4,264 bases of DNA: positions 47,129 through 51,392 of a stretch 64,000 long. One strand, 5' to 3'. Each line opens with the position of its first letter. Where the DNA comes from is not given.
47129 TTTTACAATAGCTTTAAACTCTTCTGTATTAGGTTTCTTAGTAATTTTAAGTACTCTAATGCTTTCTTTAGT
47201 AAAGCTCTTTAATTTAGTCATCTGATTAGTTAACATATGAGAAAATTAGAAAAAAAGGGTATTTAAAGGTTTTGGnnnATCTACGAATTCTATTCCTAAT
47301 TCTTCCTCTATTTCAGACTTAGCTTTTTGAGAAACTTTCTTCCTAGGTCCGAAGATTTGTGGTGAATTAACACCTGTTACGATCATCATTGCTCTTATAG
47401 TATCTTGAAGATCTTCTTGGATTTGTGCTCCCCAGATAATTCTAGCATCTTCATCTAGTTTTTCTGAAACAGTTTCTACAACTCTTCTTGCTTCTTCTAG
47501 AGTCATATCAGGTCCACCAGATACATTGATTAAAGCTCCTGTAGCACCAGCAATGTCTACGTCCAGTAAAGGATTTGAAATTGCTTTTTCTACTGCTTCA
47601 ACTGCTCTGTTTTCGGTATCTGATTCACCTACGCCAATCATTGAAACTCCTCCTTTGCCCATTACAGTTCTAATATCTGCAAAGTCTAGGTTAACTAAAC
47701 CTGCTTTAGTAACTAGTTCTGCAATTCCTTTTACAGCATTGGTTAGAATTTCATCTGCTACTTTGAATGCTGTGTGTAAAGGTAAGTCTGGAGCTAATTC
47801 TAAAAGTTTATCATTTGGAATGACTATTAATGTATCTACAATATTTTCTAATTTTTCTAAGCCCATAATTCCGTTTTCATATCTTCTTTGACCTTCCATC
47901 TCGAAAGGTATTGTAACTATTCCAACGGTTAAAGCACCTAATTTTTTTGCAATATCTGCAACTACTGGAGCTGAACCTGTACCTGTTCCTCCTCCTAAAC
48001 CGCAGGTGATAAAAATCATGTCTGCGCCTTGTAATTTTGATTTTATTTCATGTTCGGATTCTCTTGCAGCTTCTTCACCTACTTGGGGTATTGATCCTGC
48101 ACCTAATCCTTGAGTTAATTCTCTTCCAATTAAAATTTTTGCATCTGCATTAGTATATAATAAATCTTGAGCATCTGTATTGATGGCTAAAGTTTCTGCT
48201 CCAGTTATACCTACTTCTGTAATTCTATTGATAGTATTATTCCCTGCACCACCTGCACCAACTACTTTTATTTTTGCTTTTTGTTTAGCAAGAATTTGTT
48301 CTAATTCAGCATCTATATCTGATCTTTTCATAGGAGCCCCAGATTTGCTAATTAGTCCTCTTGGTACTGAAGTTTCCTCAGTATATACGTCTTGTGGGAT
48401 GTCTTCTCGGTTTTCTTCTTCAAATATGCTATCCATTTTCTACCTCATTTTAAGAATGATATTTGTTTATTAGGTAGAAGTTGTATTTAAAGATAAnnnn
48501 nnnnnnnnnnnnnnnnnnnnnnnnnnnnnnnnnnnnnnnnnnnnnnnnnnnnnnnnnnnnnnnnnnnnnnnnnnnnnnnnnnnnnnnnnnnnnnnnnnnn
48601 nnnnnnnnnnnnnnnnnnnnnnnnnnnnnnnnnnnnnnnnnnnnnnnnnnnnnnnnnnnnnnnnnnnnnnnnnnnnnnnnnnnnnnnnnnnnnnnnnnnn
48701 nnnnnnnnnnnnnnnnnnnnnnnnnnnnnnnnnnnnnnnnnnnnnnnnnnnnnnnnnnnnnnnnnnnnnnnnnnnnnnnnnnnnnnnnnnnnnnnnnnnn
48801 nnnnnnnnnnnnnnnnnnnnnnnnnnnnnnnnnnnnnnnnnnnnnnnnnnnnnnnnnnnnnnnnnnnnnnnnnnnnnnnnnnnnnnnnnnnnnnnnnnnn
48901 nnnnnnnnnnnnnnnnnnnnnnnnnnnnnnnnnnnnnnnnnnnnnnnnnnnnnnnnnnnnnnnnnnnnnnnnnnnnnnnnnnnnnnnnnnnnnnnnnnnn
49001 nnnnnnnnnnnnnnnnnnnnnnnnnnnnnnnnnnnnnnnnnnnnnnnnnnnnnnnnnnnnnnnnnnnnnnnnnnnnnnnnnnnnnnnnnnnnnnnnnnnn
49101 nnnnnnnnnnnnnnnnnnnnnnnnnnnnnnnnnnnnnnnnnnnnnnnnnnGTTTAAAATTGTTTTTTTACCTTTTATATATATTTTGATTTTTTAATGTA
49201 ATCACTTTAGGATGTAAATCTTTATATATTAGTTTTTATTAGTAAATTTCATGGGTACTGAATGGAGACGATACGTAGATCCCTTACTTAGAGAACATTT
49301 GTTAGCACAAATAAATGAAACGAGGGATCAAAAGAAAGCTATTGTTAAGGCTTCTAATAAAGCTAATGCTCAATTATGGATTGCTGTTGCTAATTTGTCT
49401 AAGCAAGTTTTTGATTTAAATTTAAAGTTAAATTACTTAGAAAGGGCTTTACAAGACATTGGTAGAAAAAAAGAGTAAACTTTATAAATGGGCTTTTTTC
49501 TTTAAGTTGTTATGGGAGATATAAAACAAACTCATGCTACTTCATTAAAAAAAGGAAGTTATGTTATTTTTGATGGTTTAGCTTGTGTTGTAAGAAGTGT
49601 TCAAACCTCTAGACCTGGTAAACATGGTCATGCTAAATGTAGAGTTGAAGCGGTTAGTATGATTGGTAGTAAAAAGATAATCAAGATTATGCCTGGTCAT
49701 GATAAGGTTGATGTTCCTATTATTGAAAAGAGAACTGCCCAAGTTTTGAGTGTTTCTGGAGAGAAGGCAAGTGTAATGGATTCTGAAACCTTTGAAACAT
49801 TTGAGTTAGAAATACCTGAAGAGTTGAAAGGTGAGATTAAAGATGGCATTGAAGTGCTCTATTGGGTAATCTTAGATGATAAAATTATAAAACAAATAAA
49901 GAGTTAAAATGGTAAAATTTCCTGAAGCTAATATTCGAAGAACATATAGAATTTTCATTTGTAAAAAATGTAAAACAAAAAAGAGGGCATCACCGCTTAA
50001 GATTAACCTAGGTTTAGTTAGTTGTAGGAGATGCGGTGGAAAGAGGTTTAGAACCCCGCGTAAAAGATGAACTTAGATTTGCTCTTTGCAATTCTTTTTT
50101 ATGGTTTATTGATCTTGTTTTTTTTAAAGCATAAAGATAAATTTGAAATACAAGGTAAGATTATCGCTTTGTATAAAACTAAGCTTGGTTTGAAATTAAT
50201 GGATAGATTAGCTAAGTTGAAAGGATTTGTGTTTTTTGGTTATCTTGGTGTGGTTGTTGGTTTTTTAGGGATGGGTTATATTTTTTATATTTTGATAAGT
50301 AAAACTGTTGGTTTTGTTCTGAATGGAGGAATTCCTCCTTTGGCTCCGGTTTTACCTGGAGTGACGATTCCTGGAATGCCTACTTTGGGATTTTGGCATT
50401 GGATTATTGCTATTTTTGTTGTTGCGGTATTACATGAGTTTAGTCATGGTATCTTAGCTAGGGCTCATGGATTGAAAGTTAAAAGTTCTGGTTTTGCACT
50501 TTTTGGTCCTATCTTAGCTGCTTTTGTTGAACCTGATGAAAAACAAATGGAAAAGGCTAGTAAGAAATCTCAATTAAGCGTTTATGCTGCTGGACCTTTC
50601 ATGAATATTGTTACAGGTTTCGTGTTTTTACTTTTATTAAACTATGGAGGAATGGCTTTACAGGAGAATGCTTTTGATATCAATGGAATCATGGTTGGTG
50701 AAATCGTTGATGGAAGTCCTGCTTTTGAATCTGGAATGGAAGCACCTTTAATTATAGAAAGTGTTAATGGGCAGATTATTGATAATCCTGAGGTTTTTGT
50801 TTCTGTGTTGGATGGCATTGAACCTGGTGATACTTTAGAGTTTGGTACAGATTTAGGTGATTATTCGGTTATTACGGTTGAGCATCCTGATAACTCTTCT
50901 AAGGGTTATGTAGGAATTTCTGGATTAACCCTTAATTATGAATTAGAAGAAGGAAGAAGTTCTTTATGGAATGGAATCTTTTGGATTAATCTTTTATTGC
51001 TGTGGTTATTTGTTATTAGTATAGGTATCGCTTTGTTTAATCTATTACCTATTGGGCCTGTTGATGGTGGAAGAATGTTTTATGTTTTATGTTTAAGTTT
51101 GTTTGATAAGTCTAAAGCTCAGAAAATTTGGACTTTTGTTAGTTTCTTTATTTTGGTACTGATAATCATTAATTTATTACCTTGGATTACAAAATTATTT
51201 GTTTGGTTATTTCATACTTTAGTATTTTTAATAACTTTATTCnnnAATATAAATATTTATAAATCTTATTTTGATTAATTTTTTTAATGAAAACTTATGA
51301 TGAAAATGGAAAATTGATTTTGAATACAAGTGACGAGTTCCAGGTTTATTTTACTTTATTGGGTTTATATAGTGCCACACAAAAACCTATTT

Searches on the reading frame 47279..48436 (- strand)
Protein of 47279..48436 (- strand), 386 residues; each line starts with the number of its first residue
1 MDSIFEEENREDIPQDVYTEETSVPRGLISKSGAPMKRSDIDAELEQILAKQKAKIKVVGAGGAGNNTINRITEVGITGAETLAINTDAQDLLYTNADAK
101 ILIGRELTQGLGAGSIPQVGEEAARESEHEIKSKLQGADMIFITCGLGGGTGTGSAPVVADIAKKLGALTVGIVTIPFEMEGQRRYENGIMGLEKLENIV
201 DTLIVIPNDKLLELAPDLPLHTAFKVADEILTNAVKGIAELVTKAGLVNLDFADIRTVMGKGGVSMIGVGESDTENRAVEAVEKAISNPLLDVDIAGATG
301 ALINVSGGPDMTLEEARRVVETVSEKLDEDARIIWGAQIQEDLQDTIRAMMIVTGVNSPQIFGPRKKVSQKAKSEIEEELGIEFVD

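Call 29: search_protein_families(library=pfam, proteins=[window:47279-48436:-], max_evalue=0.00001)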
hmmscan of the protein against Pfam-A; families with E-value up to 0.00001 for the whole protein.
window:47279-48436:- (386 aa): 2 families
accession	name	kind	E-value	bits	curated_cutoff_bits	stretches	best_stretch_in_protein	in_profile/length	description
PF00091.31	Tubulin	-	2.4e-47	162.1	33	1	55-214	1-188/190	Tubulin/FtsZ family, GTPase domain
PF12327.13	FtsZ_C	-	5.5e-36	123.2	27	1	263-356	1-94/95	FtsZ family, C-terminal domain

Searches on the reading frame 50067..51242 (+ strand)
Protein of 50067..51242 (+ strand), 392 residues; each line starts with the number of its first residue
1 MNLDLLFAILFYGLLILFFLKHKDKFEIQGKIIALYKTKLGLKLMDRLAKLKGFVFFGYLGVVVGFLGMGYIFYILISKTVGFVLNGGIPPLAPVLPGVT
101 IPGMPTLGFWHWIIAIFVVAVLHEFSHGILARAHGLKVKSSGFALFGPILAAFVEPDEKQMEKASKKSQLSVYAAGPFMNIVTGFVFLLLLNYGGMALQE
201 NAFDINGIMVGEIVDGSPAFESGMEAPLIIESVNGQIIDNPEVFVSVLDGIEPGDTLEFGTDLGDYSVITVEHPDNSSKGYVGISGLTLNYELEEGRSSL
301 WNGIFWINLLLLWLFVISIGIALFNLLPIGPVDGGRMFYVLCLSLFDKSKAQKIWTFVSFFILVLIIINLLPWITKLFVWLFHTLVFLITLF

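Call 29: search_protein_families(library=pfam, proteins=[window:50067-51242:+], max_evalue=0.00001)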
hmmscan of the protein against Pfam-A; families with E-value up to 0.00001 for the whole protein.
window:50067-51242:+ (392 aa): 1 family
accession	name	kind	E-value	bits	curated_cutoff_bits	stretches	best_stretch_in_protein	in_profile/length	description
PF02163.28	Peptidase_M50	-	4e-23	82.4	27.2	1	113-365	3-220/221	Peptidase family M50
